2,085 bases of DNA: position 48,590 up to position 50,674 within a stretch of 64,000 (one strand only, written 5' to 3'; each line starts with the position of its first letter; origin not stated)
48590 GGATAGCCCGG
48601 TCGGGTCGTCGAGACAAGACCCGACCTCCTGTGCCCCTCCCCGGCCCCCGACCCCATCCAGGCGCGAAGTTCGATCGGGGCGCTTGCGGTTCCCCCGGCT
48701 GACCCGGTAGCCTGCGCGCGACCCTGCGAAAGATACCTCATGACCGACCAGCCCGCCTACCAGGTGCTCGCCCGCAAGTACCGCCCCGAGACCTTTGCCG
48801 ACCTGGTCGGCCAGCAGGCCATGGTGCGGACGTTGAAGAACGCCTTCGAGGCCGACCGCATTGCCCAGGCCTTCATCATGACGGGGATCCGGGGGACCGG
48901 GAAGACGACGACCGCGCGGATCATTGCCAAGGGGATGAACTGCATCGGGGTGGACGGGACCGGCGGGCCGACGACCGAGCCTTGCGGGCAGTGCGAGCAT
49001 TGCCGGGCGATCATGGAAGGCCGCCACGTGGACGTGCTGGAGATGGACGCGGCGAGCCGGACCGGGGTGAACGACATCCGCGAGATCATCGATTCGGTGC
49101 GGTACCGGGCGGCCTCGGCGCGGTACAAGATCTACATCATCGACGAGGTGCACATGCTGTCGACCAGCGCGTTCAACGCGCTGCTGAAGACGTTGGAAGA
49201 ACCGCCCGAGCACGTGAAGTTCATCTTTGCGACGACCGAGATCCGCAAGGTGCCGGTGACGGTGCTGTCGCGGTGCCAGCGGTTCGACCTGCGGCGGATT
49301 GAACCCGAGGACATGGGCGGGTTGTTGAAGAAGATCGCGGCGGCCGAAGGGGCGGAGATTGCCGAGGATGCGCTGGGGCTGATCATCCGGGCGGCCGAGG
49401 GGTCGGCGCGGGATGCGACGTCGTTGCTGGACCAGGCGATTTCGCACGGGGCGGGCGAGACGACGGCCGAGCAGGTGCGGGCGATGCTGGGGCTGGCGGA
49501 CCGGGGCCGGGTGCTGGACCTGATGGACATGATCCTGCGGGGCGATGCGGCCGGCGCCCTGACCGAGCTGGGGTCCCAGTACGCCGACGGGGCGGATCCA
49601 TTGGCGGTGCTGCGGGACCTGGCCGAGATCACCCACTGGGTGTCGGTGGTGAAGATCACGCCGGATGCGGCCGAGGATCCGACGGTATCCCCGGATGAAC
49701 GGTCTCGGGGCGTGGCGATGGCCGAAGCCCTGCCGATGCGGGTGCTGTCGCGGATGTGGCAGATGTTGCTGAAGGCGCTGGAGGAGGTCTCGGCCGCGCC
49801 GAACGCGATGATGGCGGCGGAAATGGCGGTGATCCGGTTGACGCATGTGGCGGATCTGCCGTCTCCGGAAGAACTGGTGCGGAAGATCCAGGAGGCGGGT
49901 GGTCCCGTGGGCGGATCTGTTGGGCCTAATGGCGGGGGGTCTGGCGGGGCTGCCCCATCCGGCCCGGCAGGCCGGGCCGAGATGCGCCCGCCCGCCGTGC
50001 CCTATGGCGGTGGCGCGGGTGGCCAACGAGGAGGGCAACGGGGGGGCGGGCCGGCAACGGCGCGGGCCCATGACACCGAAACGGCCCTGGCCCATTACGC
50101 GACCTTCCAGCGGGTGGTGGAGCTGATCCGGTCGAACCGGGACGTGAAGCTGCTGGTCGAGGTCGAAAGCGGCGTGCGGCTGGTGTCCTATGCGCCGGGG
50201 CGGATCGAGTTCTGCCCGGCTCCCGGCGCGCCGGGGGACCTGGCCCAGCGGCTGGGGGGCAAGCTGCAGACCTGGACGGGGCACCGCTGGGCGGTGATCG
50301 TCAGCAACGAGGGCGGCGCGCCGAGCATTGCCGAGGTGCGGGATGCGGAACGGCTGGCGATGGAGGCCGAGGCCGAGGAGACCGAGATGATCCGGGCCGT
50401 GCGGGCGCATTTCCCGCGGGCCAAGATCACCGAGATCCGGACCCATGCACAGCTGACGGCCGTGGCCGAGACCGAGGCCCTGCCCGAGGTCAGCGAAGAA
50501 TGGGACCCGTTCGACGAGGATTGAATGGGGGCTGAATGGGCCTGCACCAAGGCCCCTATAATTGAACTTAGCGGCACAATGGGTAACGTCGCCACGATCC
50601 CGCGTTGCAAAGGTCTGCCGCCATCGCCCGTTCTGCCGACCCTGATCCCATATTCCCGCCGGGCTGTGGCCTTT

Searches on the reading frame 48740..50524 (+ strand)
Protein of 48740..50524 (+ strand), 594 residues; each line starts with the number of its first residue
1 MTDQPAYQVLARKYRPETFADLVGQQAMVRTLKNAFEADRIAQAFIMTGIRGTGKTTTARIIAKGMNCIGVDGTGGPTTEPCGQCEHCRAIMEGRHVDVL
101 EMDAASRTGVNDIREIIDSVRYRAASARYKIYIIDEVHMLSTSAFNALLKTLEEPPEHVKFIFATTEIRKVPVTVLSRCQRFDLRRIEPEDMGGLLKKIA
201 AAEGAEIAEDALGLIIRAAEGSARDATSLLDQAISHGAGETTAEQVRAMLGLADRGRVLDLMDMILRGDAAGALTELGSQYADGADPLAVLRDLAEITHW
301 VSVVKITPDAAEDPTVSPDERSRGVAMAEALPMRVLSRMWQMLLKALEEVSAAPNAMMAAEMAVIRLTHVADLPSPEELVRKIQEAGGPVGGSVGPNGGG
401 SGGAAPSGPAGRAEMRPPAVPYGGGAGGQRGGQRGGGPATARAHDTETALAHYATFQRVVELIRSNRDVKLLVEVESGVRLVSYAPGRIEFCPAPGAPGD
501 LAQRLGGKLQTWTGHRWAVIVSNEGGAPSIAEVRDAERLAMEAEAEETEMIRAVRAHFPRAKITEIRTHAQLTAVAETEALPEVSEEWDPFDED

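Call 81: search_protein_families(library=pfam, proteins=[window:48740-50524:+], max_evalue=0.00001)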
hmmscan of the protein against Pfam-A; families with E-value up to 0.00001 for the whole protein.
window:48740-50524:+ (594 aa): 6 families
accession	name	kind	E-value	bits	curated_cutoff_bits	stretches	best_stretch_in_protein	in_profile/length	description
PF12169.13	DNA_pol3_gamma3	-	1.4e-55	187.5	24.4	1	242-383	2-143/143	DNA polymerase III subunits gamma and tau domain III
PF13177.12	DNA_pol3_delta2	-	1.4e-38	132.8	27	1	25-187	2-160/161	DNA polymerase III, delta subunit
PF12362.13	DUF3646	-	1.2e-36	125.9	30.2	1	454-566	2-114/114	DNA polymerase III gamma and tau subunits C terminal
PF22608.2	DNAX_ATPase_lid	-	1.1e-12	47.9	27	1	196-239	6-49/49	DNA polymerase III clamp loader subunit, ATPase lid domain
PF00004.35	AAA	-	1.7e-11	45.1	21.2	1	46-181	2-125/131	ATPase family associated with various cellular activities (AAA)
PF05496.18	RuvB_N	-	8.8e-07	29.2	27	0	15-107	2-95/159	Holliday junction DNA helicase RuvB P-loop domain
